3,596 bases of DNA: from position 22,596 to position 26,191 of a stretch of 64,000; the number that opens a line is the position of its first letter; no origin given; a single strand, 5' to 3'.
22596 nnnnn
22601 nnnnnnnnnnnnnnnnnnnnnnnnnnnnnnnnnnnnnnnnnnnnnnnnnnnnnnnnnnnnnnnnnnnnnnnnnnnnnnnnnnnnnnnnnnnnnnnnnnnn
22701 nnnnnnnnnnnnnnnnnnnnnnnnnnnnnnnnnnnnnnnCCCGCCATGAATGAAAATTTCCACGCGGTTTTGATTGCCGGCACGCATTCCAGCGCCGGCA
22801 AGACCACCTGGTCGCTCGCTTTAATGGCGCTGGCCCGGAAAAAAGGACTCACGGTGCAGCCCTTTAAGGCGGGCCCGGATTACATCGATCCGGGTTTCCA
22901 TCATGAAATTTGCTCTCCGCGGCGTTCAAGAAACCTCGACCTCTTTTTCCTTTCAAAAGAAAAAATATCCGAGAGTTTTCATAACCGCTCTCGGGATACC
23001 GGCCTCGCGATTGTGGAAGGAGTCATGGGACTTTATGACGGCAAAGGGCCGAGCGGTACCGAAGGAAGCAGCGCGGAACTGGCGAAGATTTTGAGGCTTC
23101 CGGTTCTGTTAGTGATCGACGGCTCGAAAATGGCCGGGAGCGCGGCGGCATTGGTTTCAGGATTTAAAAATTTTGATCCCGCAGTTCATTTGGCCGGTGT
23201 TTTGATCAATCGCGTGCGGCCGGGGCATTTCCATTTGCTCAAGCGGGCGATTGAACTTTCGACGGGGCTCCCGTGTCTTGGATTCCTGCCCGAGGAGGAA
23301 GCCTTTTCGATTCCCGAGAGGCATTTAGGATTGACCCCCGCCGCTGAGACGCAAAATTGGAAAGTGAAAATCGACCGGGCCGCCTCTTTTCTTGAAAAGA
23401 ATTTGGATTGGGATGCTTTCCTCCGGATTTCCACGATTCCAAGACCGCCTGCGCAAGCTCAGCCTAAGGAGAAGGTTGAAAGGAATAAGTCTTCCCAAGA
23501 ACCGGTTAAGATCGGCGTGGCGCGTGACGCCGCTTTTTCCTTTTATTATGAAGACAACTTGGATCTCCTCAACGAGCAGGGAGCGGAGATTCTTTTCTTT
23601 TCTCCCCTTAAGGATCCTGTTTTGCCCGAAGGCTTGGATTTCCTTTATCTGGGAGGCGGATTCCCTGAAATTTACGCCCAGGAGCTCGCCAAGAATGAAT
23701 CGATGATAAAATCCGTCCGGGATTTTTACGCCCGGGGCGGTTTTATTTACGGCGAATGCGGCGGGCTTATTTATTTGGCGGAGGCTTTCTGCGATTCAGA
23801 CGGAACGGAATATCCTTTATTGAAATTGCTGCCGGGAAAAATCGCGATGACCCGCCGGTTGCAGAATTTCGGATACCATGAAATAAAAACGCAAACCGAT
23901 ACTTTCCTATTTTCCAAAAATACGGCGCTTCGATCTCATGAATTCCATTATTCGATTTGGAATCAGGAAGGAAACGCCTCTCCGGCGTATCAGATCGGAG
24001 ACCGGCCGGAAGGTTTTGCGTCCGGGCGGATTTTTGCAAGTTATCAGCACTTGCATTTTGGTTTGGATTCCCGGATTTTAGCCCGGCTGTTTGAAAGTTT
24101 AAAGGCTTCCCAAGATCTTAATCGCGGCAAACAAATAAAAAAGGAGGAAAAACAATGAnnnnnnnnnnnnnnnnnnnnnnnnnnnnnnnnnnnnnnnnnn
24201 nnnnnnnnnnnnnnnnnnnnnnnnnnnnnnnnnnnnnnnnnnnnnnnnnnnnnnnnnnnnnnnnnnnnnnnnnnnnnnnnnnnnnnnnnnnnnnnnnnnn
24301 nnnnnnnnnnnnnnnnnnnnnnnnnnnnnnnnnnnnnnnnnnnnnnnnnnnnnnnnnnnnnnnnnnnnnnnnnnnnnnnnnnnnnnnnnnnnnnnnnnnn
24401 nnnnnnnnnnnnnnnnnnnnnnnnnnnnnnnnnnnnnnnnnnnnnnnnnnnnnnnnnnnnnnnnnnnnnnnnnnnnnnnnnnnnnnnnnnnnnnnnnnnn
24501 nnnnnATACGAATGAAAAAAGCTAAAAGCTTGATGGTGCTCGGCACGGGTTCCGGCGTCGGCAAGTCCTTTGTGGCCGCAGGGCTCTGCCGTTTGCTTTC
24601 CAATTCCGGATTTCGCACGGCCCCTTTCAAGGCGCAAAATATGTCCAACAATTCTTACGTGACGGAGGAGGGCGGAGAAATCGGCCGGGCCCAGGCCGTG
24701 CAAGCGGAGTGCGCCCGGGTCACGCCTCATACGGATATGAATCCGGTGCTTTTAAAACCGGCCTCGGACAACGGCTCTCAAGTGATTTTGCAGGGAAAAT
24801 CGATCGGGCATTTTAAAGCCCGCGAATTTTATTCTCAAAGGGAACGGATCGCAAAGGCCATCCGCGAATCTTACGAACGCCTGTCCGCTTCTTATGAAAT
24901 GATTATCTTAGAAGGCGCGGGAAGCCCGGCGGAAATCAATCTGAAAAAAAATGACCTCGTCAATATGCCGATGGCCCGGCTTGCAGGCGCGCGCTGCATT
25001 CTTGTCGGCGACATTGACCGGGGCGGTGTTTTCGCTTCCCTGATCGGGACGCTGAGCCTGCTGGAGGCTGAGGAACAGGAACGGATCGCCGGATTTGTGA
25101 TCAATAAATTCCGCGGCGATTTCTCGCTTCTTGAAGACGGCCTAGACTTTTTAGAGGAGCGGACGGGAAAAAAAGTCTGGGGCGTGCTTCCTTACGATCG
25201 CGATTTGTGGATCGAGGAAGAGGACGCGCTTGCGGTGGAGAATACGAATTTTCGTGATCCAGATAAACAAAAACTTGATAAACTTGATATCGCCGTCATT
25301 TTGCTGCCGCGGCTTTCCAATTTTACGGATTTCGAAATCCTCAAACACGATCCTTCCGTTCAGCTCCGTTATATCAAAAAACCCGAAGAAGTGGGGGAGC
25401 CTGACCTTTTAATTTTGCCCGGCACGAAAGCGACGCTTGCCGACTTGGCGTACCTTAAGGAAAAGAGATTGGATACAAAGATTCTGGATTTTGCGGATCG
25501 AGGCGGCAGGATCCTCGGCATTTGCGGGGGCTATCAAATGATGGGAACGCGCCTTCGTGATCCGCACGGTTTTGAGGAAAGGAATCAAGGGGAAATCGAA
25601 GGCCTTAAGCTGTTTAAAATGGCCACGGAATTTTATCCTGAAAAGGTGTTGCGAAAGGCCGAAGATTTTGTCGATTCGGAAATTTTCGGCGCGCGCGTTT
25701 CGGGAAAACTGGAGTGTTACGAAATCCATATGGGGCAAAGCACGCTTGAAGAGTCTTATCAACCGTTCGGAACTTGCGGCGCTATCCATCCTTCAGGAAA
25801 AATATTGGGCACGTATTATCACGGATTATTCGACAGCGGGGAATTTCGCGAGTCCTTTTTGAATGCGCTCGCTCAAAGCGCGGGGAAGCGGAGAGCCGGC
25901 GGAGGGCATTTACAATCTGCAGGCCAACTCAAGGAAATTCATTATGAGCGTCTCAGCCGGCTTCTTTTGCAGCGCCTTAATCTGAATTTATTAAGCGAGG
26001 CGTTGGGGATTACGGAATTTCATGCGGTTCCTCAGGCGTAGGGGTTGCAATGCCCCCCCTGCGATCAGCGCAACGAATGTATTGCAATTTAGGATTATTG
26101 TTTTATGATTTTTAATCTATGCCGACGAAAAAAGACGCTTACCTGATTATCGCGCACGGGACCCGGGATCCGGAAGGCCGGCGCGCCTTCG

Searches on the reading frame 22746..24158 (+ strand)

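Call 59: search_protein_families(library=pfam, proteins=[window:22746-24158:+], max_evalue=0.0001)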
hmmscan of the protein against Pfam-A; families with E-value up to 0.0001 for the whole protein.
window:22746-24158:+ (470 aa): 3 families
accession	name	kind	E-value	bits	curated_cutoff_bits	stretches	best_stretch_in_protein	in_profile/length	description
PF07685.20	GATase_3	-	4.4e-39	134.6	27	1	255-439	1-192/196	CobB/CobQ-like glutamine amidotransferase domain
PF01656.29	CbiA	-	8.4e-19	68.2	25.4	1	9-193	2-122/125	CobQ/CobB/MinD/ParA nucleotide binding domain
PF13500.12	AAA_26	-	1.6e-10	41.6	27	1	74-186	91-193/198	AAA domain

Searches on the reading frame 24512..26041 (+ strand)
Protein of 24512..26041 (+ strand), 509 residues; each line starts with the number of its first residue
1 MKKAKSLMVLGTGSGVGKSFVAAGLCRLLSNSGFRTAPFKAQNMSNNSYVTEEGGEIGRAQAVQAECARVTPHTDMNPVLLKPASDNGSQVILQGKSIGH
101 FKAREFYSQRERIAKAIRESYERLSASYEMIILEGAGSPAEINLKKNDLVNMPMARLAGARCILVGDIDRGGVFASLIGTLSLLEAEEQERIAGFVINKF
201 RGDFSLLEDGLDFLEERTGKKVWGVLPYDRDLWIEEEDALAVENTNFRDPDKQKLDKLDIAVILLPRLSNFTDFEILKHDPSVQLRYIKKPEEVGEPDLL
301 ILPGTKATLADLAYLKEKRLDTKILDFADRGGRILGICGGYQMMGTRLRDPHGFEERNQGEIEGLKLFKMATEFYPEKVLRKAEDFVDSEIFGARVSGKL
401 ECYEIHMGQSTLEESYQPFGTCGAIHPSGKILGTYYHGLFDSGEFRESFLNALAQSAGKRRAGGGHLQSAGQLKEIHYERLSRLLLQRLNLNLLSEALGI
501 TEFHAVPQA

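Call 59: search_protein_families(library=pfam, proteins=[window:24512-26041:+], max_evalue=0.0001)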
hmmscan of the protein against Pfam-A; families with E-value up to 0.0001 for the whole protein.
window:24512-26041:+ (509 aa): 3 families
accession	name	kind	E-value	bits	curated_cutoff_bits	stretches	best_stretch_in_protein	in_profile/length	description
PF07685.20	GATase_3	-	1.1e-49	169.2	27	1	259-444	1-195/196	CobB/CobQ-like glutamine amidotransferase domain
PF01656.29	CbiA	-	4.7e-25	88.4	25.4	1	7-233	1-116/125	CobQ/CobB/MinD/ParA nucleotide binding domain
PF13500.12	AAA_26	-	2.1e-14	54.3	27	1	6-232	2-194/198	AAA domain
